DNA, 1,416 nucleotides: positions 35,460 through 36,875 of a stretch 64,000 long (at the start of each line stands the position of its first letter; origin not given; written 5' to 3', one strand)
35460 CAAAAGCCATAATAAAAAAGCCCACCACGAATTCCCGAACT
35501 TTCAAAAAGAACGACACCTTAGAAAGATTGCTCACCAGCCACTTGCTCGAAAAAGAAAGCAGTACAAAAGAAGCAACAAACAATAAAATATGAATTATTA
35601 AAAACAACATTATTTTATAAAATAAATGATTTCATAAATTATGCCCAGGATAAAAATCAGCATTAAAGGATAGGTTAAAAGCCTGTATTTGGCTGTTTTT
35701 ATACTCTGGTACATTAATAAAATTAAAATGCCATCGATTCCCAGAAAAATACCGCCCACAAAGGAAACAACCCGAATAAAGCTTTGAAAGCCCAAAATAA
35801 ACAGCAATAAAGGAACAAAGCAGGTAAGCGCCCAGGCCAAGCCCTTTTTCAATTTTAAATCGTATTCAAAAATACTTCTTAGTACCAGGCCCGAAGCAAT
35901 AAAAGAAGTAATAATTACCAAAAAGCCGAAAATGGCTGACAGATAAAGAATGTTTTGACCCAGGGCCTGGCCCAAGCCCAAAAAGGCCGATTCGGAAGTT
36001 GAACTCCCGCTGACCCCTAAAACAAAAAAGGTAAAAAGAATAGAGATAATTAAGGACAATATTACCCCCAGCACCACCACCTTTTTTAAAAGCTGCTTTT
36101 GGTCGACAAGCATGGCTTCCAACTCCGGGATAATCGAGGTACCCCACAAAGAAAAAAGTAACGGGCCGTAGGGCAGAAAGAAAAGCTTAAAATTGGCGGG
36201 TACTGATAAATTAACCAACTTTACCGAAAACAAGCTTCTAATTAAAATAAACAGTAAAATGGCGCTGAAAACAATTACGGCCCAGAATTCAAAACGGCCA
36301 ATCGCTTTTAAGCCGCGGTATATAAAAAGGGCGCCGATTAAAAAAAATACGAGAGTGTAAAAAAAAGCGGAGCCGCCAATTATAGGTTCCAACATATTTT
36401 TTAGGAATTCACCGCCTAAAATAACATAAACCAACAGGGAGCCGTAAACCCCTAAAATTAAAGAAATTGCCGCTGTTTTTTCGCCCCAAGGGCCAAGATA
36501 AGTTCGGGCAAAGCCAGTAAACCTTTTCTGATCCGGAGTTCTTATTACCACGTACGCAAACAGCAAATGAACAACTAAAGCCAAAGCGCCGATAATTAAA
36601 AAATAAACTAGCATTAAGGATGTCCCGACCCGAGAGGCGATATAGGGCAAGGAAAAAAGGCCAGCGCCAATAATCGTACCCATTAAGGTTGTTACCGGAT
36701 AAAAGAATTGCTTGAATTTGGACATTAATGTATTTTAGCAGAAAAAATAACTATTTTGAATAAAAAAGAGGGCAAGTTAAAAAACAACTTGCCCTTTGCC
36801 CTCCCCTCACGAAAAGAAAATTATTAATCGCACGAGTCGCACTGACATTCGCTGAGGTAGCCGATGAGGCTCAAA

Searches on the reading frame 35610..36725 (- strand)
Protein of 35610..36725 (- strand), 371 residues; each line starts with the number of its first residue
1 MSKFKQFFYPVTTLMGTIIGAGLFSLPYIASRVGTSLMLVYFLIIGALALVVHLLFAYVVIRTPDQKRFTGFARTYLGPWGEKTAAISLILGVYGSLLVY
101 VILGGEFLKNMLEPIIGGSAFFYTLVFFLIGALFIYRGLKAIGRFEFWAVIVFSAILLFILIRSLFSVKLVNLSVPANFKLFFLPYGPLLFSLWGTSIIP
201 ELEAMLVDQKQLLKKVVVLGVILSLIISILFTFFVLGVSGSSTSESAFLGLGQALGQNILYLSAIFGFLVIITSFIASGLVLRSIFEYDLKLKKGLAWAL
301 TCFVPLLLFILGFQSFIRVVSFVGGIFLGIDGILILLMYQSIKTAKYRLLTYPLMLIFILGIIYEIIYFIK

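Call 31: search_protein_families(library=pfam, proteins=[window:35610-36725:-], max_evalue=0.001)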
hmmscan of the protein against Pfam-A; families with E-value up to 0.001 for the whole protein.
window:35610-36725:- (371 aa): 1 family
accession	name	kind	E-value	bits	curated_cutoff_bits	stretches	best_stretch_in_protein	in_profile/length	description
PF03222.19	Trp_Tyr_perm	-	7.1e-18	65.3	22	1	6-361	4-384/393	Tryptophan/tyrosine permease family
